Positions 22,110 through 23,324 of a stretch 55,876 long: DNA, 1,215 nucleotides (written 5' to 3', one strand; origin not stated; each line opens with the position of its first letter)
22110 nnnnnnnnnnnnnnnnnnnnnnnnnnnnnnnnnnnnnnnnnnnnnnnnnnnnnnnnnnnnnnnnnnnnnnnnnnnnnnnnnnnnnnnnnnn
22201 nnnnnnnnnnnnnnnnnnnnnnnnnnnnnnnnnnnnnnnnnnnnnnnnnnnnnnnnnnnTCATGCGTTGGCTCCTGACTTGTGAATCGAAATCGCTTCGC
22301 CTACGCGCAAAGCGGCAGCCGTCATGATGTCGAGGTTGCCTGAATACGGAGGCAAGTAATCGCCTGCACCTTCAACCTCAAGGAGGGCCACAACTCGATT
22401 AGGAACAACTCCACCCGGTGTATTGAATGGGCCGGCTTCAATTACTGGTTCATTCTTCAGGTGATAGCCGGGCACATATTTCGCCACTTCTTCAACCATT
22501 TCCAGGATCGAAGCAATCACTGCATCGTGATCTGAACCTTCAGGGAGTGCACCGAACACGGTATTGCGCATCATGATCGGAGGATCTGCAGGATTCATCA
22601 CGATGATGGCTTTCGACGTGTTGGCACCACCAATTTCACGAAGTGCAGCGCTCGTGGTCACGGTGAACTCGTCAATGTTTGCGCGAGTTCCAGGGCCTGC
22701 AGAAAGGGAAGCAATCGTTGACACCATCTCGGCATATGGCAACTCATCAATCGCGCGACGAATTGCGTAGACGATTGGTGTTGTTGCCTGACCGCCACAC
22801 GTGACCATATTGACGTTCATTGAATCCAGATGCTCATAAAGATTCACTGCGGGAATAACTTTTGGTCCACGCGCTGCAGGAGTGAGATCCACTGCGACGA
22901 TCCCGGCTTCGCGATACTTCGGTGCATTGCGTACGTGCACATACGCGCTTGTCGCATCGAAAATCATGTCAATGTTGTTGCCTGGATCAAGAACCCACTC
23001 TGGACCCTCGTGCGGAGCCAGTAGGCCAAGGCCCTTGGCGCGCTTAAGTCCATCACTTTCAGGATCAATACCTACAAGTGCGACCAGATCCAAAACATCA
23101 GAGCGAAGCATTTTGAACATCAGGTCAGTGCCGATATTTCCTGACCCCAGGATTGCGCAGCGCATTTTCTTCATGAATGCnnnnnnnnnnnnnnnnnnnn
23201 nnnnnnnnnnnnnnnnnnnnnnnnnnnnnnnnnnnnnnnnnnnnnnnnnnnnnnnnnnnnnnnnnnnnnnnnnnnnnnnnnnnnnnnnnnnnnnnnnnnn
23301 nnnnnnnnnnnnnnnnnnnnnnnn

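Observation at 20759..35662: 17 genes in one 14.9-kb transcription unit fusing three normally separate catabolic modules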

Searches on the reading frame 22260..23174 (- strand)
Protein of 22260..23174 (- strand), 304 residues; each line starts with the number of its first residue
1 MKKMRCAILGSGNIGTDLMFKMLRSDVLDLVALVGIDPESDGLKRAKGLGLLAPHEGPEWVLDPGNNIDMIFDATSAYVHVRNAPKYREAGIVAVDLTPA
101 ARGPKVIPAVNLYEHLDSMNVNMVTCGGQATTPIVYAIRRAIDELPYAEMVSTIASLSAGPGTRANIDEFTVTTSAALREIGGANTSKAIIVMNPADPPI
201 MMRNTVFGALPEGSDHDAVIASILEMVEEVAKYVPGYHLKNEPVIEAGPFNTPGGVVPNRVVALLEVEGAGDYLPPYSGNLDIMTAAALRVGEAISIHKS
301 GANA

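Call 4: search_protein_families(library=pfam, proteins=[window:22260-23174:-])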
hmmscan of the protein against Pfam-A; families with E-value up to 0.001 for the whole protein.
window:22260-23174:- (304 aa): 2 families
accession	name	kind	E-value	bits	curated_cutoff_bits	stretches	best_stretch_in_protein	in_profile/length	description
PF09290.16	AcetDehyd-dimer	-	5.5e-53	179.3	26.6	1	126-275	1-138/138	Prokaryotic acetaldehyde dehydrogenase, dimerisation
PF01118.30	Semialdhyde_dh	-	2.7e-06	28.2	26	1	6-111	2-114/121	Semialdehyde dehydrogenase, NAD binding domain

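Call 6: search_protein_families(library=ncbifam, proteins=[window:22260-23174:-], max_evalue=0.00001)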
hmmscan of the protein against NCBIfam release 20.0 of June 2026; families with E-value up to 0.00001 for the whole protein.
window:22260-23174:- (304 aa): 2 families
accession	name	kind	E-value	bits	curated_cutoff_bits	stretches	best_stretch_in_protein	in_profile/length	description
NF006157.0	PRK08300.1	subfamily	9.1e-126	419.2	166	1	1-300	3-296/303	acetaldehyde dehydrogenase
TIGR03215.1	ac_ald_DH_ac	equivalog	1.2e-123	412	282.25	1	3-297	1-281/285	acetaldehyde dehydrogenase (acetylating)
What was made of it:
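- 22260..23174 (-): g15: acylating acetaldehyde dehydrogenase. TIGR03215 scores 412 bits against a cut-off of 282 (call 6).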
